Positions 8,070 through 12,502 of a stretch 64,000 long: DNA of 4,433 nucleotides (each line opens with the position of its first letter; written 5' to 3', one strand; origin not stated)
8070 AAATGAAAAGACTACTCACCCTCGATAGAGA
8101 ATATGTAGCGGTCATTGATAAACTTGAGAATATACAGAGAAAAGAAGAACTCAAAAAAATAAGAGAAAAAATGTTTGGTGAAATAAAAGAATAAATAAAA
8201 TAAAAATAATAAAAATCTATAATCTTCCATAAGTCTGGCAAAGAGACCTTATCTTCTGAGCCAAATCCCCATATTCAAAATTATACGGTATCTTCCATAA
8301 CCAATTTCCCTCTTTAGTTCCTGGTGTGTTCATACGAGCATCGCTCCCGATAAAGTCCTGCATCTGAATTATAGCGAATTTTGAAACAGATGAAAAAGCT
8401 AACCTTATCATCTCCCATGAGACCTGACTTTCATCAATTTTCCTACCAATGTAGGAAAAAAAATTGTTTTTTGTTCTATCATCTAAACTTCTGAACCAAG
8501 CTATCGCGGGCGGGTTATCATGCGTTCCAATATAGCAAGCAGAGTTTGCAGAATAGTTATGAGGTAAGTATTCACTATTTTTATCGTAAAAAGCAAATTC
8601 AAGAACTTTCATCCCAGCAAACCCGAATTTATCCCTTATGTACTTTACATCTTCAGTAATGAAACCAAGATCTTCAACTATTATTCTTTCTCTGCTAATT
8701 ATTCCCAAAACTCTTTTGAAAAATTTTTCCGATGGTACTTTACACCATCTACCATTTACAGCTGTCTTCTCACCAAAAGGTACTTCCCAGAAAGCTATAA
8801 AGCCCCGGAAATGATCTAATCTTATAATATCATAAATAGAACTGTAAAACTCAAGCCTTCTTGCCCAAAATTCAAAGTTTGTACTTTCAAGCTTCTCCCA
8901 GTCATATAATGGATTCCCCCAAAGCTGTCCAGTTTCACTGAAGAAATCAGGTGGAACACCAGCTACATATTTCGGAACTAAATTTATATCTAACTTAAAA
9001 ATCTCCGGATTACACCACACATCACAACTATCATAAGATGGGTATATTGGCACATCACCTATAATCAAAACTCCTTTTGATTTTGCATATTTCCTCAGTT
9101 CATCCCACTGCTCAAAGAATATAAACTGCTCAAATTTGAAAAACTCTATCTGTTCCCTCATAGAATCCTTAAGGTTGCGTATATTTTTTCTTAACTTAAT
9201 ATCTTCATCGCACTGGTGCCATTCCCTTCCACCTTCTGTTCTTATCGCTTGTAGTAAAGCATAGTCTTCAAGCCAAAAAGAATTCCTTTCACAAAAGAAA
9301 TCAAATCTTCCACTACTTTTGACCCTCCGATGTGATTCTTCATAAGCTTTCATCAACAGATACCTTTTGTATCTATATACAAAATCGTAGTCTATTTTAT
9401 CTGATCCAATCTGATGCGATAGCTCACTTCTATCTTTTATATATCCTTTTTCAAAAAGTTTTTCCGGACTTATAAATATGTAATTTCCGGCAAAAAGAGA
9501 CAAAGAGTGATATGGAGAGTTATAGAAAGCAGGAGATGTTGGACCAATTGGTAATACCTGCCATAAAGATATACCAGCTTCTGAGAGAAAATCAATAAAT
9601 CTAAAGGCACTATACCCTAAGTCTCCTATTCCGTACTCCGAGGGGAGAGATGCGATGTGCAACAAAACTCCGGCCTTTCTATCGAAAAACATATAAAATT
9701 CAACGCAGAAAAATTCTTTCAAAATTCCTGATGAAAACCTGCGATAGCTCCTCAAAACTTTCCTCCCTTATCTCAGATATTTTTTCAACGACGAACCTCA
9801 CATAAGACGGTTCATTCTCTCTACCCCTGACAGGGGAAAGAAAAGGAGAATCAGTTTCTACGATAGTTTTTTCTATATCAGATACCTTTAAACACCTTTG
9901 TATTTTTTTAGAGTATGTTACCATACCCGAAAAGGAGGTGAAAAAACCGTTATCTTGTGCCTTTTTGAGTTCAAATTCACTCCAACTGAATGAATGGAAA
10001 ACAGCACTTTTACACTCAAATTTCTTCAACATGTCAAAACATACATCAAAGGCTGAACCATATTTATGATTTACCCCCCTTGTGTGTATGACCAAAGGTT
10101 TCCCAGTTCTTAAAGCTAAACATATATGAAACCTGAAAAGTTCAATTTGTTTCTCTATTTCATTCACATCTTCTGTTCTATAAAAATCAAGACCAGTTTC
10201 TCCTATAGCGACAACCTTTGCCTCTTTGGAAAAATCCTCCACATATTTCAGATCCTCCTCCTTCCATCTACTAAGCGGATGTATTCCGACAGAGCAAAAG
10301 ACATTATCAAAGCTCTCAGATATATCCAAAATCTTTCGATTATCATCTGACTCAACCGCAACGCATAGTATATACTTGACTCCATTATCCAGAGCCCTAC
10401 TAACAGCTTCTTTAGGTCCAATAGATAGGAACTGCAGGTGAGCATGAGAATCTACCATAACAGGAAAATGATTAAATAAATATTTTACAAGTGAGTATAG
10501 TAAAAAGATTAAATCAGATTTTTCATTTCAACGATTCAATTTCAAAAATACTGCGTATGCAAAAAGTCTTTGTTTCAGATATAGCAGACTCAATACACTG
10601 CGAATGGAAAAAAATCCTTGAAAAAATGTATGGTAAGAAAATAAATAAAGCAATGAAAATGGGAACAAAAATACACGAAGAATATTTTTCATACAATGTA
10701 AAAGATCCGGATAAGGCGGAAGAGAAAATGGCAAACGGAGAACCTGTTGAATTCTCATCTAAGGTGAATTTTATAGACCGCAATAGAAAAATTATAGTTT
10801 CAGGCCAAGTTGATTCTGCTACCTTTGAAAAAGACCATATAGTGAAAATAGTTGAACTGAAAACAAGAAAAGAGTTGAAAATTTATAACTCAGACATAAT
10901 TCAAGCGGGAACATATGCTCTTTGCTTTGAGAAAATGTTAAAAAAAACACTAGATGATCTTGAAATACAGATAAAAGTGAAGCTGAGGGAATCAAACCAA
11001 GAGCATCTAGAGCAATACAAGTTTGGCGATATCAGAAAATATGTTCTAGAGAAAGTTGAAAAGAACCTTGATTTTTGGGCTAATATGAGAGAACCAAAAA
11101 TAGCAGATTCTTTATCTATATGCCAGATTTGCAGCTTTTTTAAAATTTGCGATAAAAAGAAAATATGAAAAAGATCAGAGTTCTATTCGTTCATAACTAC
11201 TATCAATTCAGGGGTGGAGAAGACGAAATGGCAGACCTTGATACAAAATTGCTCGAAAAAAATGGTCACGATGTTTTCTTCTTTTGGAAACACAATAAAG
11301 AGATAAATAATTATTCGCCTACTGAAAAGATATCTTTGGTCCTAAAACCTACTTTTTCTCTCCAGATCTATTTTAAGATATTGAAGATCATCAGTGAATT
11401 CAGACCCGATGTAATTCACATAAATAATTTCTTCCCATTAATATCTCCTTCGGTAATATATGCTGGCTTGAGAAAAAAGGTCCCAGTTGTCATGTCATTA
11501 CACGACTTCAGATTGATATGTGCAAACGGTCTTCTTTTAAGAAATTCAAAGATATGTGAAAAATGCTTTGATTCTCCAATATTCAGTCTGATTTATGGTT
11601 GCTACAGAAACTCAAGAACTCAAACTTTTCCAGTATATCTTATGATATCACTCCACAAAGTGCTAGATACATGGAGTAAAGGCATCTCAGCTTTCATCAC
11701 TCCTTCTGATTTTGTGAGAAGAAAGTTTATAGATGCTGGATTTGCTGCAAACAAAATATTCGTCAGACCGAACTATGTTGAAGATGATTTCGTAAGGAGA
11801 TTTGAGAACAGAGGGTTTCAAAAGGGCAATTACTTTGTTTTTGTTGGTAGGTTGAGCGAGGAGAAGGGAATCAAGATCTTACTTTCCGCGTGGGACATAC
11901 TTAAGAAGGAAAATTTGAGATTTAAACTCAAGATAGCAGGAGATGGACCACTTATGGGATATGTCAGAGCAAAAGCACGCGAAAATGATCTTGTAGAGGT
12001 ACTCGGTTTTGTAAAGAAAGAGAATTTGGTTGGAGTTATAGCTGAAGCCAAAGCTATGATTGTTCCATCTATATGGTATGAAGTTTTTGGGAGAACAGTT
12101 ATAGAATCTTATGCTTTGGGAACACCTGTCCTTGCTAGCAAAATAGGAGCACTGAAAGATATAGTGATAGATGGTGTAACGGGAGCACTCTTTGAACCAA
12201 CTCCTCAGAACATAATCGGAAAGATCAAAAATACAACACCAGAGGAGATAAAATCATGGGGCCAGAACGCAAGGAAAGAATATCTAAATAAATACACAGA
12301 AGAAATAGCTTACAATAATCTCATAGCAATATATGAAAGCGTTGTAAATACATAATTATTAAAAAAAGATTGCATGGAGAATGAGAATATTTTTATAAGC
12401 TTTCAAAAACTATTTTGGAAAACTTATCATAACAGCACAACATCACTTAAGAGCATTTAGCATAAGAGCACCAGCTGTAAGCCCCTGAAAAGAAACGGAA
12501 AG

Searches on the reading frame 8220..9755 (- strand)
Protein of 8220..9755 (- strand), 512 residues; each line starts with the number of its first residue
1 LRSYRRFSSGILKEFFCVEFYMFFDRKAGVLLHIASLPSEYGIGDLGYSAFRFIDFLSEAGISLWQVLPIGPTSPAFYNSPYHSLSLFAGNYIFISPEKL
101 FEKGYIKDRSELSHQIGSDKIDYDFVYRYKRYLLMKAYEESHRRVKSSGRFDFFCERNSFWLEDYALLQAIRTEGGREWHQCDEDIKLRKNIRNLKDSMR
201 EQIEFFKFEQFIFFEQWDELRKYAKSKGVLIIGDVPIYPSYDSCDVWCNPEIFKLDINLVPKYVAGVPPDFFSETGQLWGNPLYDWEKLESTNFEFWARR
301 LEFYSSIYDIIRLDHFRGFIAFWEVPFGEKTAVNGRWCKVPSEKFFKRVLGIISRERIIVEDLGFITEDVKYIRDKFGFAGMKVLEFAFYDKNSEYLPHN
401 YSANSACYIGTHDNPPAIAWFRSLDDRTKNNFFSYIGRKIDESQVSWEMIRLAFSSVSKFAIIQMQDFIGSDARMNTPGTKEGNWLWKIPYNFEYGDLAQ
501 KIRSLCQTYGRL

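Call 59: search_protein_families(library=pfam, proteins=[window:8220-9755:-], max_evalue=0.000001)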
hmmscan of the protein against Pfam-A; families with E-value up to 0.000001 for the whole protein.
window:8220-9755:- (512 aa): 1 family
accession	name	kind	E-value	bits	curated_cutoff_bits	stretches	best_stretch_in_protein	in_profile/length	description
PF02446.23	Glyco_hydro_77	-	2.5e-157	524.9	25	1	32-490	1-460/465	4-alpha-glucanotransferase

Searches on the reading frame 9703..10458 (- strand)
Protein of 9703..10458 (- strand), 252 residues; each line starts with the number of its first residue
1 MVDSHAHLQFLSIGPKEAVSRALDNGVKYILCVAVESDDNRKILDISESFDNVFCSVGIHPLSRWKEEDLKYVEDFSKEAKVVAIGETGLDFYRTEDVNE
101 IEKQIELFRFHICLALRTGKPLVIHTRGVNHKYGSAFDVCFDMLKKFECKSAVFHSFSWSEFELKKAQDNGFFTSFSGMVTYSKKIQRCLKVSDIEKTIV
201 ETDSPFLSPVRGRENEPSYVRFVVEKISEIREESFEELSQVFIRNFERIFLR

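Call 59: search_protein_families(library=pfam, proteins=[window:9703-10458:-], max_evalue=0.000001)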
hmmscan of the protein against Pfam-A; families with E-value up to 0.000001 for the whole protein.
window:9703-10458:- (252 aa): 1 family
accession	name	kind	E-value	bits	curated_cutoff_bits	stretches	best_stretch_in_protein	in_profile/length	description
PF01026.27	TatD_DNase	-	1.9e-63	214.6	27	1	2-250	1-252/253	TatD related DNase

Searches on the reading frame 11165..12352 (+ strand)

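Call 59: search_protein_families(library=pfam, proteins=[window:11165-12352:+], max_evalue=0.000001)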
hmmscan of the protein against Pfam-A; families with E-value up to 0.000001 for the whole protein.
window:11165-12352:+ (396 aa): 4 families
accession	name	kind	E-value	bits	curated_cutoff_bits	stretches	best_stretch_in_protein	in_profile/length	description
PF00534.26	Glycos_transf_1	-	1.5e-31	109.7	26.4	1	213-371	7-171/172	Glycosyl transferases group 1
PF13692.12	Glyco_trans_1_4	-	3.3e-27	95.9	27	1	223-354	3-136/142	Glycosyl transferases group 1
PF13439.12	Glyco_transf_4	-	4.9e-14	53.1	28.5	1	30-208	15-169/170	Glycosyltransferase Family 4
PF13579.12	Glyco_trans_4_4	-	3.1e-08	34.6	29.7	1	62-203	53-157/158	Glycosyl transferase 4-like domain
